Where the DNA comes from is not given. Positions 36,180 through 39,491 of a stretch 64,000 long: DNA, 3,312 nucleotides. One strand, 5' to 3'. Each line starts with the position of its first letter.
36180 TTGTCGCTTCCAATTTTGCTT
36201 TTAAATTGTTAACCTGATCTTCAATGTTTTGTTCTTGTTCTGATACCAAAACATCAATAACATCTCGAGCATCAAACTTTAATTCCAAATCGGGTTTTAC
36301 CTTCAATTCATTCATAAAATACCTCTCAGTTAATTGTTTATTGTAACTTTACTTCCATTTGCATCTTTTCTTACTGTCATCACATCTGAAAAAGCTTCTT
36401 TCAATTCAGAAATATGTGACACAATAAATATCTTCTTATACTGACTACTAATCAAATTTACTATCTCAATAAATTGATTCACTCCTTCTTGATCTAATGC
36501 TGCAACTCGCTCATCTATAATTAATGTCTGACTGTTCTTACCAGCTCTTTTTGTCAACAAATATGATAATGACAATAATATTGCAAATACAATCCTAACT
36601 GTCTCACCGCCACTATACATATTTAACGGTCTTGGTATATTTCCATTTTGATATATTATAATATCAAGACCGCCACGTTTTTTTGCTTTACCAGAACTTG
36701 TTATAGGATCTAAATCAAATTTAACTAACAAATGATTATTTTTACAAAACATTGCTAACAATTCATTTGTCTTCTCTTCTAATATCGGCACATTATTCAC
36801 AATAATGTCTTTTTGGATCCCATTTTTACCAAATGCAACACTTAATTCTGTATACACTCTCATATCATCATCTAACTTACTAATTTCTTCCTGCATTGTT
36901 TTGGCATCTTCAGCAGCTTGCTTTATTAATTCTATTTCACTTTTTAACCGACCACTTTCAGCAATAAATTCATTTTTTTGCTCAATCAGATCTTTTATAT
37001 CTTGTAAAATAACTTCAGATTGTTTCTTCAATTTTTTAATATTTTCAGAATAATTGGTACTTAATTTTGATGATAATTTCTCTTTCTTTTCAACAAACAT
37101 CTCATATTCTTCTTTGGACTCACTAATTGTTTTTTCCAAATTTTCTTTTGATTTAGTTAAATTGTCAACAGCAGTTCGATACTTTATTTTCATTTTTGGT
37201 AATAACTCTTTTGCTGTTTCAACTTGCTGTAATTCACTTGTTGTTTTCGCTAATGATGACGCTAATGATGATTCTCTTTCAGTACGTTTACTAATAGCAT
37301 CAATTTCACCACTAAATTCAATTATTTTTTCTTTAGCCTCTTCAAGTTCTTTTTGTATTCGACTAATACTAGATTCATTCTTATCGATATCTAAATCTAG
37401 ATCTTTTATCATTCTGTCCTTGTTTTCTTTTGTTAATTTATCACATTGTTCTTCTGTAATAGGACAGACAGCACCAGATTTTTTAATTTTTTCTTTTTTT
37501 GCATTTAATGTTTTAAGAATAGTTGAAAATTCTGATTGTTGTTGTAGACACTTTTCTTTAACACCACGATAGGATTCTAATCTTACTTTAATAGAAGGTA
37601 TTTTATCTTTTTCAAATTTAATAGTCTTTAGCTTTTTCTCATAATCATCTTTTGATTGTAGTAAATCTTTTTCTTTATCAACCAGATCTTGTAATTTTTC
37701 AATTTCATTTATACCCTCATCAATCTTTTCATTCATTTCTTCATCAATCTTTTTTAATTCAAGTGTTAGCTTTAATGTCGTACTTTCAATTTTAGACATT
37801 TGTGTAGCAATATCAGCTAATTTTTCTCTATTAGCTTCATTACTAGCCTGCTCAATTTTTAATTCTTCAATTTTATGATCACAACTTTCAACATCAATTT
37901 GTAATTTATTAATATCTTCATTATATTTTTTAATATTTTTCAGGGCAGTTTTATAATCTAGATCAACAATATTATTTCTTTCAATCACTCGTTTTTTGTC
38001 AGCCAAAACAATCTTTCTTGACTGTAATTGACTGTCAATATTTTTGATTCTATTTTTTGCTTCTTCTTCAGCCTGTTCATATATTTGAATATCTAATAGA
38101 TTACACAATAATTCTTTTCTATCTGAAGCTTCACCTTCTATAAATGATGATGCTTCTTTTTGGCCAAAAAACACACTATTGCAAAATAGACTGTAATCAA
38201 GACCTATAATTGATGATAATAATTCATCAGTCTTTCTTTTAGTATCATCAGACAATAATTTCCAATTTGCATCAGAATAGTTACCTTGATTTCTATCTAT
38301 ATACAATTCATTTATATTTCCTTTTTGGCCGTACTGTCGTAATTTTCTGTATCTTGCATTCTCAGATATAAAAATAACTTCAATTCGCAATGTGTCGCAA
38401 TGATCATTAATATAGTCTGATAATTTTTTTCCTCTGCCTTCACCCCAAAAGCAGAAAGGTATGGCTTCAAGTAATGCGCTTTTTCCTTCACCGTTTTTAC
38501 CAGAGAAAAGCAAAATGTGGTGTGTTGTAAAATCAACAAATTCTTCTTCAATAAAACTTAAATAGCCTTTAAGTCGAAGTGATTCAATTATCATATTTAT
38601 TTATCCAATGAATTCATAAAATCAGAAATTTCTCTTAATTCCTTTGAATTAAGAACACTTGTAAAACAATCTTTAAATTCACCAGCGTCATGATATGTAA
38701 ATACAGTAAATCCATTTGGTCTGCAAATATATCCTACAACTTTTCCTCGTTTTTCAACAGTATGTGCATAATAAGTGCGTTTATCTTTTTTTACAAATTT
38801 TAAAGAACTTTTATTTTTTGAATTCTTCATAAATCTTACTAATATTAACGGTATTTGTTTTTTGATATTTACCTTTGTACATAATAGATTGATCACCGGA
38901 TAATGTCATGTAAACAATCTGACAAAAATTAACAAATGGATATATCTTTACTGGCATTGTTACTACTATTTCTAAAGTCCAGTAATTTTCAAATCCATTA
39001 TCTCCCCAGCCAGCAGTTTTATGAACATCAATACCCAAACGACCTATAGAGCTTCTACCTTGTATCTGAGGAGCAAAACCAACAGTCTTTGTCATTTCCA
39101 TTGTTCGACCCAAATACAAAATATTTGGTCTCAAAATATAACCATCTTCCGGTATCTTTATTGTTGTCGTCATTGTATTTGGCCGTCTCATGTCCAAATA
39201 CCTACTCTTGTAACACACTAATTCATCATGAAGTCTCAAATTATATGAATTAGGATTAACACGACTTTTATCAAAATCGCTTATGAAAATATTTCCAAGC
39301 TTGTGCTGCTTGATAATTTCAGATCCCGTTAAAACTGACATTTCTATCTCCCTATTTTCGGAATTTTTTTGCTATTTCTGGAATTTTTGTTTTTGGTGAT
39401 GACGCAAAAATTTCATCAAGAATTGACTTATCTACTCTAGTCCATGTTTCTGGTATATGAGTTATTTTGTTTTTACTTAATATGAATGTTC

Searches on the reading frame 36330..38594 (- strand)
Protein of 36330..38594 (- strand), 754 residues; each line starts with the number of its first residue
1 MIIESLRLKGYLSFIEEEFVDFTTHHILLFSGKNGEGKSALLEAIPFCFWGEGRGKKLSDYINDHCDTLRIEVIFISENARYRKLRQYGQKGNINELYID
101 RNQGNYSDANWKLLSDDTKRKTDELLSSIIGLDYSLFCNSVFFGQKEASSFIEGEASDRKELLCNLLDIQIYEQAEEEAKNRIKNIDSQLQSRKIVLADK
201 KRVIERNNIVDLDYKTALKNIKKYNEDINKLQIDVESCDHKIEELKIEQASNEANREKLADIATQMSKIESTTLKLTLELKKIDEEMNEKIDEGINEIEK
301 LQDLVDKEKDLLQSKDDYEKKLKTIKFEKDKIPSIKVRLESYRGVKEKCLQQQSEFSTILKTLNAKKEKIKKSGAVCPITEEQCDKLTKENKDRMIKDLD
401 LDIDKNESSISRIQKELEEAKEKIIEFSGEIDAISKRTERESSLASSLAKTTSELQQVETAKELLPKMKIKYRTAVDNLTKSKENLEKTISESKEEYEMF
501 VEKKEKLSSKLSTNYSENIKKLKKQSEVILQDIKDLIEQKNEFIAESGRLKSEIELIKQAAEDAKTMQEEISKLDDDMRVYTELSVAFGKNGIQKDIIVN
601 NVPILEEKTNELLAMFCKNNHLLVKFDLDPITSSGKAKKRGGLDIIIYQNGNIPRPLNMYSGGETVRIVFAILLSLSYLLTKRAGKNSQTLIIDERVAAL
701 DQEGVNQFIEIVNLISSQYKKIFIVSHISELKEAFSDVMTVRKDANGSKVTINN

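Call 11: search_protein_families(library=phrogs, proteins=[window:36330-38594:-], max_evalue=0.00001)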
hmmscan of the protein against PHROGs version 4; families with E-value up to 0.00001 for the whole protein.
window:36330-38594:- (754 aa): 2 families
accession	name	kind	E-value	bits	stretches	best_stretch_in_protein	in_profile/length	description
phrog_77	-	DNA, RNA and nucleotide metabolism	2.8e-68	232.3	1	1-752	296-954/967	SbcC-like subunit of palindrome specific endonuclease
phrog_19980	-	unknown function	2.8e-22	79.9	2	635-753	947-1066/1068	-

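Call 93: search_dna_similar(query=window:36330-38594:-, collection=phages, mode=protein, max_rows=12)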
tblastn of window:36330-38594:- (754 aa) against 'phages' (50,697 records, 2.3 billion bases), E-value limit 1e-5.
Records with a match: 1349; places in all: 1349; records where one place covers at least 80% of the query: 0.
Best place of each record, by identity: <60% 1349.
By first word of the organism name: Klebsiella 267; Staphylococcus 258; Synechococcus 198; Bacillus 139; Escherichia 139; Enterococcus 68; Listeria 56; Cyanophage 54; Lactobacillus 17; Acinetobacter 14; and 32 more.
By host as written in the record: - 149; Synechococcus 107; Staphylococcus aureus 87; Klebsiella pneumoniae 82; Escherichia coli 47; Listeria monocytogenes 45; Bacillus subtilis 26; Staphylococcus sp. 23; and 342 more.
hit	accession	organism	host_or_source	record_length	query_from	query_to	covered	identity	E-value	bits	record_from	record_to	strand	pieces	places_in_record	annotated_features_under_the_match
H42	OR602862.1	Moorella phage MTATph1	Moorella thermoacetica DSM 103132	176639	1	751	55%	29.1%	4e-20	174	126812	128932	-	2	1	palindrome specific endonuclease SbcC-like subunit | hypothetical protein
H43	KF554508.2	Bacillus phage CP-51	Bacillus cereus HER1399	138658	1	750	58%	26.8%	4e-11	137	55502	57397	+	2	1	putative exonuclease | hypothetical protein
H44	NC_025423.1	Bacillus phage CP-51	Bacillus cereus HER1399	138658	1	750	58%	26.8%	4e-11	137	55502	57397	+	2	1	exonuclease | hypothetical protein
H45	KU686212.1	Synechococcus phage S-CAM7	Synechococcus sp.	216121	1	750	62%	25.1%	1e-6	114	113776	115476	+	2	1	recombination-related endonuclease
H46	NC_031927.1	Synechococcus phage S-CAM7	Synechococcus sp.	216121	1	750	62%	25.1%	1e-6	114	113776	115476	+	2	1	SbcC-like subunit of palindrome specific endonuclease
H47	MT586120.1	Synechococcus phage S-CAM7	Synechococcus sp. WH 7803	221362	1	750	62%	25.1%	1e-6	114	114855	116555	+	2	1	exonuclease subunit 2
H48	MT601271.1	Bacillus phage vB_BsuM-Goe10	Bacillus subtilis Delta6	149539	1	753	60%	25.8%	4e-13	150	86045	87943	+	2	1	putative exonuclease subunit 2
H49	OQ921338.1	Bacillus phage SPO1L3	Bacillus subtilis BEST7003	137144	1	753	60%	25.8%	4e-13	150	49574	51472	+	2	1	hypothetical protein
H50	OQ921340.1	Bacillus phage SPO1L5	Bacillus subtilis BEST7003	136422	1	753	60%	25.6%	8e-13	151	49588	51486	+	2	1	hypothetical protein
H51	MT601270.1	Bacillus phage vB_BsuM-Goe9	Bacillus subtilis Delta6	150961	1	753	60%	25.6%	1e-12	150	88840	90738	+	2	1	putative exonuclease subunit 2 | putative cytidine deaminase-like protein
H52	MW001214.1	Bacillus phage SP8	Bacillus subtilis Marburg strain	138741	1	753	60%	25.5%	7e-14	148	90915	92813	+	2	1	hypothetical protein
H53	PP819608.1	Bacillus phage Adastra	Bacillus subtilis CU 1065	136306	1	753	60%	25.5%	7e-14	148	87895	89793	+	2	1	endonuclease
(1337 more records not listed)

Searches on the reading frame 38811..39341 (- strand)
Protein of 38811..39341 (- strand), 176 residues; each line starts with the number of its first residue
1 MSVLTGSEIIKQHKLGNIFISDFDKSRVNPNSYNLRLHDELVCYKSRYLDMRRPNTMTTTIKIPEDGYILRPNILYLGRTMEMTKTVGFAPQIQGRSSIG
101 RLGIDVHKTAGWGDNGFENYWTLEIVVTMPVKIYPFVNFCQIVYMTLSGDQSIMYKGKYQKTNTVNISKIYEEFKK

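Call 72: search_protein_families(library=ncbifam, proteins=[window:38811-39341:-], max_evalue=0.001)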
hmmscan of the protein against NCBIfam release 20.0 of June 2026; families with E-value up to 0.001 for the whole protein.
window:38811-39341:- (176 aa): 2 families
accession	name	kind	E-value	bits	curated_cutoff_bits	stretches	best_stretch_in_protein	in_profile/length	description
TIGR02274.1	dCTP_deam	equivalog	1.7e-26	93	92.8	1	4-170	2-180/180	dCTP deaminase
NF002598.0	PRK02253.1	equivalog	0.00027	20.5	130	1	21-164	23-166/167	deoxyuridine 5'-triphosphate nucleotidohydrolase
